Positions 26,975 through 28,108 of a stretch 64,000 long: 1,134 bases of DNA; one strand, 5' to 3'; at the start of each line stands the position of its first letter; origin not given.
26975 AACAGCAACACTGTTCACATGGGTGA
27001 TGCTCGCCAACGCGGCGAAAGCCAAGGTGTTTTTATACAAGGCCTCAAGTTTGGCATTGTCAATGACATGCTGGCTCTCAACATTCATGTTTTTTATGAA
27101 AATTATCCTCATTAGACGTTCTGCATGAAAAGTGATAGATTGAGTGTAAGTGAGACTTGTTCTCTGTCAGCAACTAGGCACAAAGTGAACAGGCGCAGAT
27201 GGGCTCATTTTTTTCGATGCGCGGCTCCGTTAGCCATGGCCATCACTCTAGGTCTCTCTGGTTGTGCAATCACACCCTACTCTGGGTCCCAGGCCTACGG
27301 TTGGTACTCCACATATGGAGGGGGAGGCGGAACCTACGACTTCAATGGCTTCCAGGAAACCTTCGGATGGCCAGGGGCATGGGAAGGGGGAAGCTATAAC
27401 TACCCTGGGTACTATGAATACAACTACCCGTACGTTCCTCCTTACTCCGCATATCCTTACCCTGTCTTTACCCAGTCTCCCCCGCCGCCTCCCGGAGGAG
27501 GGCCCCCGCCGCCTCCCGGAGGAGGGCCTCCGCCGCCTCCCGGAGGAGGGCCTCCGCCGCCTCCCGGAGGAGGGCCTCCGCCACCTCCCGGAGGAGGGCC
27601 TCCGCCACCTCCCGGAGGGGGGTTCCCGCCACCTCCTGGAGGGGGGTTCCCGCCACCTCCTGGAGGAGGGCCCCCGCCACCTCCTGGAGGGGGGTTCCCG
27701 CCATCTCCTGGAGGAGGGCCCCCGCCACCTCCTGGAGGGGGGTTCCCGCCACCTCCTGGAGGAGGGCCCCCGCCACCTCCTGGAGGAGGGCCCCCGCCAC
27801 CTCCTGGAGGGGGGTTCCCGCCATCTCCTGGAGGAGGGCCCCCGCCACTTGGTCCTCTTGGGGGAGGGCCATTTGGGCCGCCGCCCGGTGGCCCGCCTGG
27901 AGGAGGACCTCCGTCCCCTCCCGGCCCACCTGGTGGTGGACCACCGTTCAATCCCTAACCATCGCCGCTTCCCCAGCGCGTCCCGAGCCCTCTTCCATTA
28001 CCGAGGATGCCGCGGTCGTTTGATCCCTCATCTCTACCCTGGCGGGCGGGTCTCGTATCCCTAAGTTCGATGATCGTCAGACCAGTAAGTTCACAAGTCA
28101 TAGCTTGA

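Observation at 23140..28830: Cluster of five paralogous secreted or lipoproteins rich in Tyr/Gly/Trp/Pro with no recognisable domain, in an AT-rich, accessory-looking segment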

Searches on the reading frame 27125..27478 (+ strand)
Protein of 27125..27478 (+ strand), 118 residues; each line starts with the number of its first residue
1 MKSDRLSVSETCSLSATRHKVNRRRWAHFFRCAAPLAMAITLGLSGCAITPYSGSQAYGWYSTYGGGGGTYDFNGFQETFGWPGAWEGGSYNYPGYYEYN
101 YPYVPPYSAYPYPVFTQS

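Call 10: find_homologous_proteins(query=window:27125-27478:+, max_evalue=0.01)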
Query seq(118 aa) (118 aa): 1 proteins with E <= 0.01 among 19 candidates.
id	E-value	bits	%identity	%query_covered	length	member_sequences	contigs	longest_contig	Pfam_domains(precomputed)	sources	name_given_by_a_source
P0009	2.9e-16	78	46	86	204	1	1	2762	-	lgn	-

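Call 53: find_encoding_contigs(protein=P0009, flank=5000, max_places=3)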
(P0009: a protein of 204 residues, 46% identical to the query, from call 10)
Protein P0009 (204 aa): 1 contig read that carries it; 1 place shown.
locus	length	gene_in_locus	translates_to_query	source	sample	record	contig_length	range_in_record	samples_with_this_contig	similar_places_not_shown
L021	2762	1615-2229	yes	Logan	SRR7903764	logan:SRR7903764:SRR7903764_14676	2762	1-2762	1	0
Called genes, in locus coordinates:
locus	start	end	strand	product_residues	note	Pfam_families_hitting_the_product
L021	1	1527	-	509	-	?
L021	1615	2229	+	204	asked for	-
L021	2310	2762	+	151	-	?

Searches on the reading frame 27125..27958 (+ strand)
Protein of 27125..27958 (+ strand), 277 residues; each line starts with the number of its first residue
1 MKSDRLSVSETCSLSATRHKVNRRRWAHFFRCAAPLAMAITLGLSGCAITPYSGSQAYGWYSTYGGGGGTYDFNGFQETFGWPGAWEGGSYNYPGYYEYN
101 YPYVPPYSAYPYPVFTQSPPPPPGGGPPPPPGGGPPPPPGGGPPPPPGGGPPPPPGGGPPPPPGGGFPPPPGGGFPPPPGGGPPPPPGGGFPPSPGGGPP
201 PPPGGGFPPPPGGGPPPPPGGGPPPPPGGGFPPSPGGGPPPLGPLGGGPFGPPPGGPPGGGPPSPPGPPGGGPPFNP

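Call 3: search_protein_families(library=pfam, proteins=[window:27125-27958:+], max_evalue=1)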
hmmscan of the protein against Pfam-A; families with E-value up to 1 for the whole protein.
window:27125-27958:+ (277 aa): 0 families

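Call 4: search_protein_families(library=ncbifam, proteins=[window:27125-27958:+], max_evalue=1)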
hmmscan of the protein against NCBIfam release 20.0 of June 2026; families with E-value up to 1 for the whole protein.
window:27125-27958:+ (277 aa): 0 families

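Call 7: find_encoding_contigs(protein=window:27125-27958:+, flank=10000, max_places=8)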
Protein window:27125-27958:+ (277 aa): no gene with exactly this product is on record in the collection.

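Call 75: find_related_loci(query=A6, collection=metagenome_contigs, flank=4000)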
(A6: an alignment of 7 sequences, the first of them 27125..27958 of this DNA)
Query A6 (277 aa) in metagenome_contigs; peptide patterns used: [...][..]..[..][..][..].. (x = any residue, [..] = any of these).
103 stretches matched a pattern, but none encodes a relative of the query by tblastn (E <= 1e-3).

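Call 77: search_protein_families(library=phrogs, proteins=[window:27125-27958:+], max_evalue=0.01)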
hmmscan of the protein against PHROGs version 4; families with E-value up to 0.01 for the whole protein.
window:27125-27958:+ (277 aa): 0 families

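Call 78: search_protein_families(library=padloc, proteins=[window:27125-27958:+], max_evalue=0.01)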
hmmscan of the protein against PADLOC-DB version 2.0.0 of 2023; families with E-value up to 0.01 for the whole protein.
window:27125-27958:+ (277 aa): 0 families

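Call 79: search_solved_structures(query=A6, max_evalue=1)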
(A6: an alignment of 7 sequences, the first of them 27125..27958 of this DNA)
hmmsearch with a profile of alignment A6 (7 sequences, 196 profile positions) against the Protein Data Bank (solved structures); distinct sequences matched with E-value up to 1: 2.
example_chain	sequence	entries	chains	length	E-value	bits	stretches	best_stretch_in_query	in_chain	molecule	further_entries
9mgw_D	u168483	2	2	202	0.31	13.8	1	120-170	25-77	PSAD1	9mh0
1m0u_A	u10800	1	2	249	0.99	12.1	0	126-185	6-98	GST2 gene product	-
